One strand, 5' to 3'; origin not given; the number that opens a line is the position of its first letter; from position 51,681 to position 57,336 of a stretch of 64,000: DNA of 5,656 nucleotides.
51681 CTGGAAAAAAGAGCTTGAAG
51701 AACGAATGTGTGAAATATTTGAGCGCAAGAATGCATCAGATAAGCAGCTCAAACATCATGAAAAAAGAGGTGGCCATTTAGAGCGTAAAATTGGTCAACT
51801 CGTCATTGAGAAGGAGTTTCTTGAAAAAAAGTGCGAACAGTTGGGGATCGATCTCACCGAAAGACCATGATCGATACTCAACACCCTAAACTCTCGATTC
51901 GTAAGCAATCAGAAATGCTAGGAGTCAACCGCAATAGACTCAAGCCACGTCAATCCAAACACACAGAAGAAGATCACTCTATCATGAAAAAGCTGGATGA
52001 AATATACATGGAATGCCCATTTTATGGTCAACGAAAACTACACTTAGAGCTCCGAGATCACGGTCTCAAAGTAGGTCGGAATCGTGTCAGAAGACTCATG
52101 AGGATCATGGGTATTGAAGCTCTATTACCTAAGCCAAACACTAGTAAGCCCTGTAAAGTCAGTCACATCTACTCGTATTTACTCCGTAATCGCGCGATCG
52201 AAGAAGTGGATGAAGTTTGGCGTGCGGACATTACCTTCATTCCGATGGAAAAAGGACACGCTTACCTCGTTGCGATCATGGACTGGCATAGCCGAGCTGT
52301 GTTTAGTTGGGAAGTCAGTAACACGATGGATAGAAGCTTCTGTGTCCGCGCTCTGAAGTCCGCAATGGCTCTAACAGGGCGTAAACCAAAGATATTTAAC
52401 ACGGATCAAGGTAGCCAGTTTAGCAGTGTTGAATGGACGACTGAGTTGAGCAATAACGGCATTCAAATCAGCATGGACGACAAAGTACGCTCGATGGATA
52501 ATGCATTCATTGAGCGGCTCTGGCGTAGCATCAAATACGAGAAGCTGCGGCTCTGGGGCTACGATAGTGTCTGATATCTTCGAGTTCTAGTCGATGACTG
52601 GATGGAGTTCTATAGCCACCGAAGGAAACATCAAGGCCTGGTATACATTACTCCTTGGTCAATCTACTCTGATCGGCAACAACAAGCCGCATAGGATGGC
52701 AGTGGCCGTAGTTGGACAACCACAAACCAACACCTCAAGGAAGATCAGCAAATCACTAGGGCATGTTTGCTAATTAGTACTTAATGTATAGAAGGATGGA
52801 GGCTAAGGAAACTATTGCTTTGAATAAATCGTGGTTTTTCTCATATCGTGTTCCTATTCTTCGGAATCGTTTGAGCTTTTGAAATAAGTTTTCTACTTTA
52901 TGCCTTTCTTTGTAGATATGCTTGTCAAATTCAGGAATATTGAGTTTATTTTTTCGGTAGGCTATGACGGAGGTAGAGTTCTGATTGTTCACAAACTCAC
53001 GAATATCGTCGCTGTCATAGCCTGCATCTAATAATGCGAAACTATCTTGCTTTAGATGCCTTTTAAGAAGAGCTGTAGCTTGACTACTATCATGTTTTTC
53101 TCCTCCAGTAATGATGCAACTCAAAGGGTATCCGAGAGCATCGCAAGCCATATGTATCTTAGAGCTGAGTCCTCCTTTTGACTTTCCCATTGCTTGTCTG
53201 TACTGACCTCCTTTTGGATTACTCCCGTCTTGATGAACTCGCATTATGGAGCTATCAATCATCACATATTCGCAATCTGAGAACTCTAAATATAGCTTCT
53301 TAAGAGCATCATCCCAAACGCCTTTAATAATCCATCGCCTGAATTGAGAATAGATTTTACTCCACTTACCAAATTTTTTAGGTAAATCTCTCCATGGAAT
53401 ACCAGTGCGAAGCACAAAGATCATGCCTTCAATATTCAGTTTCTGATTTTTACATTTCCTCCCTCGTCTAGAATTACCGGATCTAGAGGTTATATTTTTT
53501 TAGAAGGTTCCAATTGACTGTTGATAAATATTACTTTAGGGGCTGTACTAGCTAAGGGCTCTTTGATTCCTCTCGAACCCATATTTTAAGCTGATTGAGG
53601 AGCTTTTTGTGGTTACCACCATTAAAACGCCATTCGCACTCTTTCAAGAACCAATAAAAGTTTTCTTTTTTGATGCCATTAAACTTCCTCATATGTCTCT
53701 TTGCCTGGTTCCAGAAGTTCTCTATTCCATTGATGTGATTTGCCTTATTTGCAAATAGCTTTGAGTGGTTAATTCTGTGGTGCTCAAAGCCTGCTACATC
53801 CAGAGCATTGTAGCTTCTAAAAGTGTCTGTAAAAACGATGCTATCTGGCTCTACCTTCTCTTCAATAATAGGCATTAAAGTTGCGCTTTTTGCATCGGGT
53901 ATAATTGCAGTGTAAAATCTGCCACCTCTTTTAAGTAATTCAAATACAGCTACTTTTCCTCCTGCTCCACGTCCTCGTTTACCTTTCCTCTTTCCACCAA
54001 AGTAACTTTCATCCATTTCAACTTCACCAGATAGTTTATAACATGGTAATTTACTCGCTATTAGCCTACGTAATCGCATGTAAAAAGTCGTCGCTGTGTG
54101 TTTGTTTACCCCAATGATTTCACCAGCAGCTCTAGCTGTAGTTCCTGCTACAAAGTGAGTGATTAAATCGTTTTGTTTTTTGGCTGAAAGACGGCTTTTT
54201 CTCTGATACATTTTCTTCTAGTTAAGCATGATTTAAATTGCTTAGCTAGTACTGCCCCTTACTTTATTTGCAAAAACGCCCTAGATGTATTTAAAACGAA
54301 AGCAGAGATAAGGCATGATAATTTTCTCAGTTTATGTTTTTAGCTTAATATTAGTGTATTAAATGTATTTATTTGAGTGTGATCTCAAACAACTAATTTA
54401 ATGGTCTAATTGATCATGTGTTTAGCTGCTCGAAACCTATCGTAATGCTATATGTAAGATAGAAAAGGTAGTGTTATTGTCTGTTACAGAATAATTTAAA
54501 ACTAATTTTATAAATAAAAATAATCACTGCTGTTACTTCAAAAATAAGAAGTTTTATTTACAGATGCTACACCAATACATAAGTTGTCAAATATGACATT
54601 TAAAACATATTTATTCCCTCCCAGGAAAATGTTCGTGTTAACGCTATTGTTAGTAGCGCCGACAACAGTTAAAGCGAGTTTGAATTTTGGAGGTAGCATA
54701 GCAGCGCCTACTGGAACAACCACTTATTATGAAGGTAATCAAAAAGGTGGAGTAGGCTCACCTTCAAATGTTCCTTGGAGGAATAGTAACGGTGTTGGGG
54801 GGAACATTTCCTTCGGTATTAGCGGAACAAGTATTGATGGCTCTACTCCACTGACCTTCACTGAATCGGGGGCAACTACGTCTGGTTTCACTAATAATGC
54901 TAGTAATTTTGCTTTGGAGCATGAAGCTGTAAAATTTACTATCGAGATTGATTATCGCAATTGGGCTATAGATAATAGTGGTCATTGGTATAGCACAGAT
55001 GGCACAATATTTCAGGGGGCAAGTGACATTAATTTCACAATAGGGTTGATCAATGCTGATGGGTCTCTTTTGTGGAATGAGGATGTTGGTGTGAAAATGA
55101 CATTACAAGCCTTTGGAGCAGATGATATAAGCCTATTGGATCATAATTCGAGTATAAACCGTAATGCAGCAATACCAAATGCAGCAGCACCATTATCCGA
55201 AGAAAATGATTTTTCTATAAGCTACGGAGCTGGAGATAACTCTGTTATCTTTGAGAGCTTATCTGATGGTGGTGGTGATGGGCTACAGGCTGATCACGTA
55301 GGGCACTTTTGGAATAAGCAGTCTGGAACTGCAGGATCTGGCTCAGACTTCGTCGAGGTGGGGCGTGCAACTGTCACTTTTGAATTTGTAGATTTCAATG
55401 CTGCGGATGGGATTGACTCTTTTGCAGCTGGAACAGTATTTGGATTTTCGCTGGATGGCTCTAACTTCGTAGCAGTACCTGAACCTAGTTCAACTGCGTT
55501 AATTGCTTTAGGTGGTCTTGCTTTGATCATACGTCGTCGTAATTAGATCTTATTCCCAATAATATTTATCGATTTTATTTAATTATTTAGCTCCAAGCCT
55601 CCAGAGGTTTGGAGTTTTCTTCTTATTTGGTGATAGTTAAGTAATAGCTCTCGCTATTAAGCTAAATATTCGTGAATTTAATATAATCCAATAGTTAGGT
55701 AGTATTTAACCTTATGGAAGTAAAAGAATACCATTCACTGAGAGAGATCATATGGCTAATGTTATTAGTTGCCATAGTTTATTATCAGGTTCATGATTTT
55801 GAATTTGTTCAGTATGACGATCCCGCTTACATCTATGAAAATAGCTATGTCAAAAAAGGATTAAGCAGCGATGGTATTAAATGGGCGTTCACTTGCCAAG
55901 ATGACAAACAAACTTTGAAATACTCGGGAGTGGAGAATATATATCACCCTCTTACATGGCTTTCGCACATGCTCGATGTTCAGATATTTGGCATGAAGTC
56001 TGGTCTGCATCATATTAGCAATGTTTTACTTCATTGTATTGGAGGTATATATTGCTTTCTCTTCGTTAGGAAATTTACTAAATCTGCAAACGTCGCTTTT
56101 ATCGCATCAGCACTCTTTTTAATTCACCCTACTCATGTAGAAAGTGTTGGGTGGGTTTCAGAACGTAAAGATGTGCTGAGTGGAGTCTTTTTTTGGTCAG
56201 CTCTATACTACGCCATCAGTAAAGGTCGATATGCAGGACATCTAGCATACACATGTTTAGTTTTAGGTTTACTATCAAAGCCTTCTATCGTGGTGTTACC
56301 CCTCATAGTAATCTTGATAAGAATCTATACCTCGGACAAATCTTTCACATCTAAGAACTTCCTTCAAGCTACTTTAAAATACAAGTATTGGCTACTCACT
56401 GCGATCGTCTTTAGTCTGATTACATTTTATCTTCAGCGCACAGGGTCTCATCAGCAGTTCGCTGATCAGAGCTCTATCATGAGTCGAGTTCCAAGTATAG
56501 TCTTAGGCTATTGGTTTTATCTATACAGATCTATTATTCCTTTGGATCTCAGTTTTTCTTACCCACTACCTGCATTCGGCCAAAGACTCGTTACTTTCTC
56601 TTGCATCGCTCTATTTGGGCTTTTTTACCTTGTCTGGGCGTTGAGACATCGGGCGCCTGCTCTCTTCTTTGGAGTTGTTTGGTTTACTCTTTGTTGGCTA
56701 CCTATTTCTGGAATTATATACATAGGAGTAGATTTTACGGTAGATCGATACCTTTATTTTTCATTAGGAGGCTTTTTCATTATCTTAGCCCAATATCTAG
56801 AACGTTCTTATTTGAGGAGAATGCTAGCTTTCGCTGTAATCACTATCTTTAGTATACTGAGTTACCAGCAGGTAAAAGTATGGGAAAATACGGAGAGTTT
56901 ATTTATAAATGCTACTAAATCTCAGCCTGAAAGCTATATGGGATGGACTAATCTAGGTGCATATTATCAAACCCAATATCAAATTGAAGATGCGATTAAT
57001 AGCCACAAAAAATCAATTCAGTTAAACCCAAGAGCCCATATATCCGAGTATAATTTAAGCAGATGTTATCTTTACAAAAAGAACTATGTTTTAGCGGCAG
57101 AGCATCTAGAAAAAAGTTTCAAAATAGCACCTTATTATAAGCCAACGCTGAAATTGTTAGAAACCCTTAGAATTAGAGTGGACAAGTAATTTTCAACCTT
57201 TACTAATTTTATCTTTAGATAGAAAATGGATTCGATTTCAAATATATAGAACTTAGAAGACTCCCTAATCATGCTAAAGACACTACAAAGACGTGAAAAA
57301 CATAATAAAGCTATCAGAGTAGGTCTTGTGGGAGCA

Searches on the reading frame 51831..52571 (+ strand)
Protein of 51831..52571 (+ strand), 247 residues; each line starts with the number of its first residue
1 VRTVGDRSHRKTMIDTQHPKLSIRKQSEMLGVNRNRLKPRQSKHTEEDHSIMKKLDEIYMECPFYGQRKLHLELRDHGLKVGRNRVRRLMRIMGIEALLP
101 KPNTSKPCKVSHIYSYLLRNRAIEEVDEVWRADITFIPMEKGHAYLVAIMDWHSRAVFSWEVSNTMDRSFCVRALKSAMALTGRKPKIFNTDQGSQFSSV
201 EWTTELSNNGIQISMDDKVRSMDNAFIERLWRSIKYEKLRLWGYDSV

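Call 59: search_protein_families(library=pfam, proteins=[window:51831-52571:+], max_evalue=0.00001)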
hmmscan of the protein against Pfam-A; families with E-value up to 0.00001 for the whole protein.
window:51831-52571:+ (247 aa): 2 families
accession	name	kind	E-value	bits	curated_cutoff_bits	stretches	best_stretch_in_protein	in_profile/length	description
PF00665.32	rve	-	2.5e-22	79.5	32.6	1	126-219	4-100/102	Integrase core domain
PF13276.12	HTH_21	-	5.7e-13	49.3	28.1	1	49-101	4-58/60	HTH-like domain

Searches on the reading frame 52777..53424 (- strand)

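Call 59: search_protein_families(library=pfam, proteins=[window:52777-53424:-], max_evalue=0.00001)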
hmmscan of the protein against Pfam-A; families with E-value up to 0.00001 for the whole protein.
window:52777-53424:- (216 aa): 4 families
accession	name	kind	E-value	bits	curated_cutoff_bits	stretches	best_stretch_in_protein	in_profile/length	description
PF01609.27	DDE_Tnp_1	-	7e-20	72.1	23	1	55-211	8-198/200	Transposase DDE domain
PF13340.11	DUF4096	-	3.4e-15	56.5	34.3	1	2-39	37-74/76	Putative transposase of IS4/5 family (DUF4096)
PF13612.12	DDE_Tnp_1_3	-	3.5e-06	27.5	27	1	80-190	36-147/155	Transposase DDE domain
PF13359.12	DDE_Tnp_4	-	4.2e-06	26.9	24.8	1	83-211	25-156/158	DDE superfamily endonuclease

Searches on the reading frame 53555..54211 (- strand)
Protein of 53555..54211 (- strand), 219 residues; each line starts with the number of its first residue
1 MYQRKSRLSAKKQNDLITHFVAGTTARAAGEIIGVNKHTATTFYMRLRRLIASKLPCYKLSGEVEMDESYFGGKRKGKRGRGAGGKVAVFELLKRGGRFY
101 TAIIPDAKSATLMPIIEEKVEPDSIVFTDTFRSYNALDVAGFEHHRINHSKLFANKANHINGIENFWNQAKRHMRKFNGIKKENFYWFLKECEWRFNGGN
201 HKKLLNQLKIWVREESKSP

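Call 59: search_protein_families(library=pfam, proteins=[window:53555-54211:-], max_evalue=0.00001)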
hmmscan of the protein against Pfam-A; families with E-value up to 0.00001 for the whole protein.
window:53555-54211:- (219 aa): 1 family
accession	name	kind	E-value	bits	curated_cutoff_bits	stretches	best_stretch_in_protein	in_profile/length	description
PF12762.13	DDE_Tnp_IS1595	-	2.7e-33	115.6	27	1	59-197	1-153/153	ISXO2-like transposase domain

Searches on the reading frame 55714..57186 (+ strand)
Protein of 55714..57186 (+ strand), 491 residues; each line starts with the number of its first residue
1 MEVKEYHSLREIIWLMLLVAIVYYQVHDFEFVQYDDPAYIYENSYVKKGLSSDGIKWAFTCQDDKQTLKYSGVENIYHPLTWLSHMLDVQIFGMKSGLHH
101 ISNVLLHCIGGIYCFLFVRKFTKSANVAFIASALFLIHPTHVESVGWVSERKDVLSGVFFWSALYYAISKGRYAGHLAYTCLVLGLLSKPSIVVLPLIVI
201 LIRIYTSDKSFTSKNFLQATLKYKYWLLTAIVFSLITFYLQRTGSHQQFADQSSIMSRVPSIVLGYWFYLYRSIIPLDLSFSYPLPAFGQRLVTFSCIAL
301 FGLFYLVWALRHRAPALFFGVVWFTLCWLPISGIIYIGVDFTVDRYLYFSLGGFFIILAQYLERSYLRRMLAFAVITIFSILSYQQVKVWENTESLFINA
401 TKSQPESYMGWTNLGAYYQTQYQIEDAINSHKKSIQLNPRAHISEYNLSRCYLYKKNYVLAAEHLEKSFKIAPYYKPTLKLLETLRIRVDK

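Call 59: search_protein_families(library=pfam, proteins=[window:55714-57186:+], max_evalue=0.00001)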
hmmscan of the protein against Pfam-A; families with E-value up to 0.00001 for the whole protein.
window:55714-57186:+ (491 aa): 1 family
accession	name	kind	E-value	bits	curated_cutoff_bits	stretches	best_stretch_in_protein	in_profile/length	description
PF07719.23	TPR_2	-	9.9e-06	25.7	27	0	446-473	5-32/34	Tetratricopeptide repeat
